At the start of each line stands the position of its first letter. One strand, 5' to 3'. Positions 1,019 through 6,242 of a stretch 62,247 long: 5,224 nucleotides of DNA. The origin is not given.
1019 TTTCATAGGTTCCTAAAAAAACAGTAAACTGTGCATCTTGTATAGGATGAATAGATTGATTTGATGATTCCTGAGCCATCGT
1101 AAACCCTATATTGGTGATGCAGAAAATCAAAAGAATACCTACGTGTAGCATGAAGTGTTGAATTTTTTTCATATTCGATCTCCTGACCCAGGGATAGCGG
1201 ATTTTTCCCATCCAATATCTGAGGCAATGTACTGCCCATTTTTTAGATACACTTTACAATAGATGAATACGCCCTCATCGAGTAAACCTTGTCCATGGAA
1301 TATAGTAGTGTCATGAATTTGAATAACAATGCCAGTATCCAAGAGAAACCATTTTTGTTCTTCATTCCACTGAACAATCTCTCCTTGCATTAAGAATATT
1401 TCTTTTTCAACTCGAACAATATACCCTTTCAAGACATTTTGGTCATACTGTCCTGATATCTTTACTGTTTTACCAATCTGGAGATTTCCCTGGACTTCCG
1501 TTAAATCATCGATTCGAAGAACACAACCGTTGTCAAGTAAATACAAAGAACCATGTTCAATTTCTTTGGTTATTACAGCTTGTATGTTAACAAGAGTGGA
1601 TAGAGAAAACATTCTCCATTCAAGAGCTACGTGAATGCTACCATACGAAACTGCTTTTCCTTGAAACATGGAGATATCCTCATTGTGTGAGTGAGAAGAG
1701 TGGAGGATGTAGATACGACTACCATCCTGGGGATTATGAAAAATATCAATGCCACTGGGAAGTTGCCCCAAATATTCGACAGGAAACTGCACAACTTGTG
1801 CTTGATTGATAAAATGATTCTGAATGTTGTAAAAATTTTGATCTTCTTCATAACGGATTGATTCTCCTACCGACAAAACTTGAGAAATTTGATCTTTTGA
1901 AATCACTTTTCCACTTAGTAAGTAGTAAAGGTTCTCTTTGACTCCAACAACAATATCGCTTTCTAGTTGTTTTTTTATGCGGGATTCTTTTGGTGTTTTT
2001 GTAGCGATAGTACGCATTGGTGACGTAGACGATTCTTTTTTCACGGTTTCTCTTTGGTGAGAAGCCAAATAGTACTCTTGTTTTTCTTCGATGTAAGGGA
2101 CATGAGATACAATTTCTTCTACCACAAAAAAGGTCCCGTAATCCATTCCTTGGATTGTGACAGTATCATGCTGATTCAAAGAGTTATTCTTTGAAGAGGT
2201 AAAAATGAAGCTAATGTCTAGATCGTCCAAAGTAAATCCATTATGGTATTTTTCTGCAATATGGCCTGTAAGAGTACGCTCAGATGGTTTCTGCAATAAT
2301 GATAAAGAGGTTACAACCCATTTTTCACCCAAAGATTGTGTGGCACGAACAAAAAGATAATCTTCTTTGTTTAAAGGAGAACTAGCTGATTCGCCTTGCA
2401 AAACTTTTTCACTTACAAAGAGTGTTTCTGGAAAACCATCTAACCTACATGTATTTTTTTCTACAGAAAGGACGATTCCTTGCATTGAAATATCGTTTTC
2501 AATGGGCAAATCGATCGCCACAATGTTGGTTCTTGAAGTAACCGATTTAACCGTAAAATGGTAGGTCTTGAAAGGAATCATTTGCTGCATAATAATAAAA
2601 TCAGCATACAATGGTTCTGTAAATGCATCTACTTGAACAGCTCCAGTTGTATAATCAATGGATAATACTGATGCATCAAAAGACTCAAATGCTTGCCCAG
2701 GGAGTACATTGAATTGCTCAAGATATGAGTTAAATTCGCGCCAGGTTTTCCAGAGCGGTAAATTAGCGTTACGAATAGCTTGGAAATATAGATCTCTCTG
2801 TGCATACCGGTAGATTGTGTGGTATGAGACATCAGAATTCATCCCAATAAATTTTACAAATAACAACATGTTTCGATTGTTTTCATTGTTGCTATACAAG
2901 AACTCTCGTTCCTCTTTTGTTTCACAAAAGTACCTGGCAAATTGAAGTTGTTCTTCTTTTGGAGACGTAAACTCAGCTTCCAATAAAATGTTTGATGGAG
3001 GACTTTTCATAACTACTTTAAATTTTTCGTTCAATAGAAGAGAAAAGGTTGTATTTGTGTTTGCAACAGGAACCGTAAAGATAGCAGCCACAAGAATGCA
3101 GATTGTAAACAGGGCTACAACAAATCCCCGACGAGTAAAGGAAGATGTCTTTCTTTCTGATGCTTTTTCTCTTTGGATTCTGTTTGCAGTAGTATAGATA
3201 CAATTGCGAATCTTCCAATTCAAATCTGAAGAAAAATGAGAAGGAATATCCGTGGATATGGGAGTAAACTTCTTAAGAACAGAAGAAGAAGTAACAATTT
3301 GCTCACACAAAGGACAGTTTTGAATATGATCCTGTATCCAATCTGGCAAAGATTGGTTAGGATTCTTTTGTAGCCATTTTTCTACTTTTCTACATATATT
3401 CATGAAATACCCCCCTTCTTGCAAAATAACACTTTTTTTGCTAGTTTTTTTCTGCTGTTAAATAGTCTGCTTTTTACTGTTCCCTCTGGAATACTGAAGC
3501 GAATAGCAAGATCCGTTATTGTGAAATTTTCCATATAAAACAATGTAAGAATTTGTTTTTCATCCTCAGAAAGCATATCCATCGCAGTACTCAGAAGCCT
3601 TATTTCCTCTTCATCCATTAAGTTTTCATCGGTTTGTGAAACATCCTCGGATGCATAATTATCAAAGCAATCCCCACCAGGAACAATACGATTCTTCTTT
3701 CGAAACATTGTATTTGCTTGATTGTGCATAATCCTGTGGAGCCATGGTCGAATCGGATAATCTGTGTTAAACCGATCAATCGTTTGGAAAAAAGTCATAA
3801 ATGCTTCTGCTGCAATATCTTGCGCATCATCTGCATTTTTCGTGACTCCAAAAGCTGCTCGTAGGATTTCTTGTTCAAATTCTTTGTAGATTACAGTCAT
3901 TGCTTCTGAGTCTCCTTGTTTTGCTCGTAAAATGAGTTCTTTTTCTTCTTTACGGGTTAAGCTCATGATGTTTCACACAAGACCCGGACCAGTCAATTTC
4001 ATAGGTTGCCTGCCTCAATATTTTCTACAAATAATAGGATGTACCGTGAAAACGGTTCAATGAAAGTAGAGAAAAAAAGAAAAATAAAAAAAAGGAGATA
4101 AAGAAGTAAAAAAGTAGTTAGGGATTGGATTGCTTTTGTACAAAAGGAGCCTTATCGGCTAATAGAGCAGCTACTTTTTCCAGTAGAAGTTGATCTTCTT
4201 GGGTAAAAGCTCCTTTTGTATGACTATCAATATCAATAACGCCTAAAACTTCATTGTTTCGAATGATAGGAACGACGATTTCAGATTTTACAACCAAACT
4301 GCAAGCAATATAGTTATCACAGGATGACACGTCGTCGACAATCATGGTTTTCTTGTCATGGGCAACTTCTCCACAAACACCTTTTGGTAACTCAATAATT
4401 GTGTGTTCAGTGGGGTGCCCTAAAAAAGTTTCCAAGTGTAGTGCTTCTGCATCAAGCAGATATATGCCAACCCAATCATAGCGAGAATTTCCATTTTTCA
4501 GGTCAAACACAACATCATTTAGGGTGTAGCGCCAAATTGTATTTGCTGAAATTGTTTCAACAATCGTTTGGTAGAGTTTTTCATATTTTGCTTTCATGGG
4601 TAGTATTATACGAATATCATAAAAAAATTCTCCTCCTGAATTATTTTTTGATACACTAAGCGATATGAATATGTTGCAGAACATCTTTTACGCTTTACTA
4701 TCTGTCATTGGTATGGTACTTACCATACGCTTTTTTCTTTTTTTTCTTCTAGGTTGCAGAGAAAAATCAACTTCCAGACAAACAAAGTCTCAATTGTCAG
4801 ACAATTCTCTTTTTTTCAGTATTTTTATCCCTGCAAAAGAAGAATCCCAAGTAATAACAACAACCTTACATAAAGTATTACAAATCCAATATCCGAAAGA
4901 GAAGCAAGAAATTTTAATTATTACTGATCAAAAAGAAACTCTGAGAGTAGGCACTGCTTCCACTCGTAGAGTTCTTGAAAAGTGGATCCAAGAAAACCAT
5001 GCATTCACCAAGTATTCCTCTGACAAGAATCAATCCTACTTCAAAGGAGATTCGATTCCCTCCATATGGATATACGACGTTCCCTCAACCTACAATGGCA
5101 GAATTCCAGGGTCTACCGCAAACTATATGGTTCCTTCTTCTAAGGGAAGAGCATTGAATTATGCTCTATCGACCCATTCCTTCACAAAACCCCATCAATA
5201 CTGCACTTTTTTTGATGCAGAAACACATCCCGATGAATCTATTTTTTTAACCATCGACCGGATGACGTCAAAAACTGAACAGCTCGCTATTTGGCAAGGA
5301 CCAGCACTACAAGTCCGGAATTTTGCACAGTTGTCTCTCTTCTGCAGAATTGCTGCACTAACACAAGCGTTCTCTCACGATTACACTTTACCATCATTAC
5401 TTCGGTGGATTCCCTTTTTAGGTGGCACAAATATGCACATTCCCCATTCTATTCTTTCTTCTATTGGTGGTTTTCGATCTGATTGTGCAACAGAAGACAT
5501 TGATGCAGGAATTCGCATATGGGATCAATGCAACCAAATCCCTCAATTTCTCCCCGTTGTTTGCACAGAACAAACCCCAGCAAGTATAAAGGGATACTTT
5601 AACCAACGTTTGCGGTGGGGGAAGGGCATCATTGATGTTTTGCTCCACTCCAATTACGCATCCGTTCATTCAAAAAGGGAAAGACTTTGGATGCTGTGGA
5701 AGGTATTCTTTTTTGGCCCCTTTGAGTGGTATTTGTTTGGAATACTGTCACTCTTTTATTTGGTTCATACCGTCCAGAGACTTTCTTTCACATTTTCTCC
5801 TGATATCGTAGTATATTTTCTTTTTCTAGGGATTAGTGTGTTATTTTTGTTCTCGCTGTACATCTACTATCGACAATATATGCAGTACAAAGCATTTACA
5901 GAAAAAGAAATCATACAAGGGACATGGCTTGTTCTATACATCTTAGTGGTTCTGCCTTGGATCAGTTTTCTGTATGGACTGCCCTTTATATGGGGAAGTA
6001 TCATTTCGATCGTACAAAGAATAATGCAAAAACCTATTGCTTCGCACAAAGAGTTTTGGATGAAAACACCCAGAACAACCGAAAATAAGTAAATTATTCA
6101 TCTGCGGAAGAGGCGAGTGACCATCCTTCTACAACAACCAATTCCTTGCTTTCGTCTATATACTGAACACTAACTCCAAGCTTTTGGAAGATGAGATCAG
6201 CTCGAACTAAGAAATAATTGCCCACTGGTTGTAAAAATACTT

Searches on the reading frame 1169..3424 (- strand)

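Call 9: search_protein_families(library=pfam, proteins=[window:1169-3424:-], max_evalue=0.001)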
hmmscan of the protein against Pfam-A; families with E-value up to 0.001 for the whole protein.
window:1169-3424:- (751 aa): 1 family
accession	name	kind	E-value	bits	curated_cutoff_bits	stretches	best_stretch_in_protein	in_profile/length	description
PF18914.6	DUF5666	-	0.00024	21.8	27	0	622-663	7-51/60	Domain of unknown function (DUF5666)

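Call 32: search_protein_families(library=ncbifam, proteins=[window:1172-3424:-], max_evalue=0.01)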
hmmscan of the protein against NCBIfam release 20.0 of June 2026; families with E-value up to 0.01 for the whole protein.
window:1172-3424:- (751 aa): 1 family
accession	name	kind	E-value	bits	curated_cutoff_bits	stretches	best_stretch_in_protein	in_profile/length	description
NF052300.1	ECs1377_fam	equivalog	0.00043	19.8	190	1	415-526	66-172/190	ECs1377 family protein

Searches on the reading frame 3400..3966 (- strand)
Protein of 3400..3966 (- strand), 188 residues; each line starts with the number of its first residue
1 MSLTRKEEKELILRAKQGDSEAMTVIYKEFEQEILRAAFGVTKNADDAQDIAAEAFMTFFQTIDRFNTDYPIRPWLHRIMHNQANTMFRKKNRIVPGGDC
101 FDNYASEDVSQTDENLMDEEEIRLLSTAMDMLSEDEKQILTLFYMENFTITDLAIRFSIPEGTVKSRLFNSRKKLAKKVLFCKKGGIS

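Call 9: search_protein_families(library=pfam, proteins=[window:3400-3966:-], max_evalue=0.001)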
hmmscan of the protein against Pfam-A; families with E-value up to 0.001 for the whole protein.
window:3400-3966:- (188 aa): 5 families
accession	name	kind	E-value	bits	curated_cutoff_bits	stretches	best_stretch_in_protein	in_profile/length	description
PF08281.18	Sigma70_r4_2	-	1.2e-12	47.7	25.7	1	123-175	2-54/54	Sigma-70, region 4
PF04542.20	Sigma70_r2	-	2.8e-12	46.7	24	1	27-93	2-70/71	Sigma-70 region 2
PF04545.22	Sigma70_r4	-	9.5e-10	38.3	24.1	1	128-176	1-49/50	Sigma-70, region 4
PF07638.17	Sigma70_ECF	-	4.2e-07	30.5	21.1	1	10-178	6-182/185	ECF sigma factor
PF12645.13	HTH_16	-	0.00021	21.8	22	1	10-47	2-39/65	Helix-turn-helix domain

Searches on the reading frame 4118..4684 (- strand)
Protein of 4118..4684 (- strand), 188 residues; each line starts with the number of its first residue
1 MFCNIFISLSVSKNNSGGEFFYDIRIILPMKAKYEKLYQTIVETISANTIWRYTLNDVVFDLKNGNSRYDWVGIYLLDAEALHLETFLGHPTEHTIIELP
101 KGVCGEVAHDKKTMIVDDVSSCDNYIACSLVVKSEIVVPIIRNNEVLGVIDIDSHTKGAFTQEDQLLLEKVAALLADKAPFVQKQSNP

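Call 9: search_protein_families(library=pfam, proteins=[window:4118-4684:-], max_evalue=0.001)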
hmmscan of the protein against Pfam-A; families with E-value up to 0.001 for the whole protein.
window:4118-4684:- (188 aa): 3 families
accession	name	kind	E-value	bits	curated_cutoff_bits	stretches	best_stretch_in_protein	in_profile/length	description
PF01590.32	GAF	-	5.3e-13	50.1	22.4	1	68-176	18-130/133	GAF domain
PF13185.12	GAF_2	-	2.5e-12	47.6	28.6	1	81-176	33-132/136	GAF domain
PF13492.12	GAF_3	-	1.3e-05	26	27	1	70-176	20-124/129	GAF domain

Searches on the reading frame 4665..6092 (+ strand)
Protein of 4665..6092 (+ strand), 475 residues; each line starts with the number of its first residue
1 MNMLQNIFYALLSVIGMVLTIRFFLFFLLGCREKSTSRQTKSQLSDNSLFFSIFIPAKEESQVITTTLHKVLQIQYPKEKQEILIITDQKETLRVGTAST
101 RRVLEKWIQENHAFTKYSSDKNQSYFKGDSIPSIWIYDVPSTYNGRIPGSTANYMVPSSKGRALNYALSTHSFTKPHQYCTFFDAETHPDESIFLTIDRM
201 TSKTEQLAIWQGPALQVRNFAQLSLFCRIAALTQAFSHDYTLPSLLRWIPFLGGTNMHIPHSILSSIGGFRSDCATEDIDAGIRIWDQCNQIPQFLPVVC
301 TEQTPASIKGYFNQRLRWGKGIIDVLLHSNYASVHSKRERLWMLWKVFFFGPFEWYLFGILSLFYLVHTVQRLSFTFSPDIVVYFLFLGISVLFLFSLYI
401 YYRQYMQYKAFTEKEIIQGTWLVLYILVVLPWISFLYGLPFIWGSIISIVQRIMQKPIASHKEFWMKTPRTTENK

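Call 9: search_protein_families(library=pfam, proteins=[window:4665-6092:+], max_evalue=0.001)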
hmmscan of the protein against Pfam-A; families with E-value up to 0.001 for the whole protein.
window:4665-6092:+ (475 aa): 2 families
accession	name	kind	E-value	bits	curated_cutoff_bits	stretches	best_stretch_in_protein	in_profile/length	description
PF13641.12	Glyco_tranf_2_3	-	3.5e-12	47.3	27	1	157-320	71-229/230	Glycosyltransferase like family 2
PF13632.12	Glyco_trans_2_3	-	1.3e-10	41.9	27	1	181-387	3-197/198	Glycosyl transferase family group 2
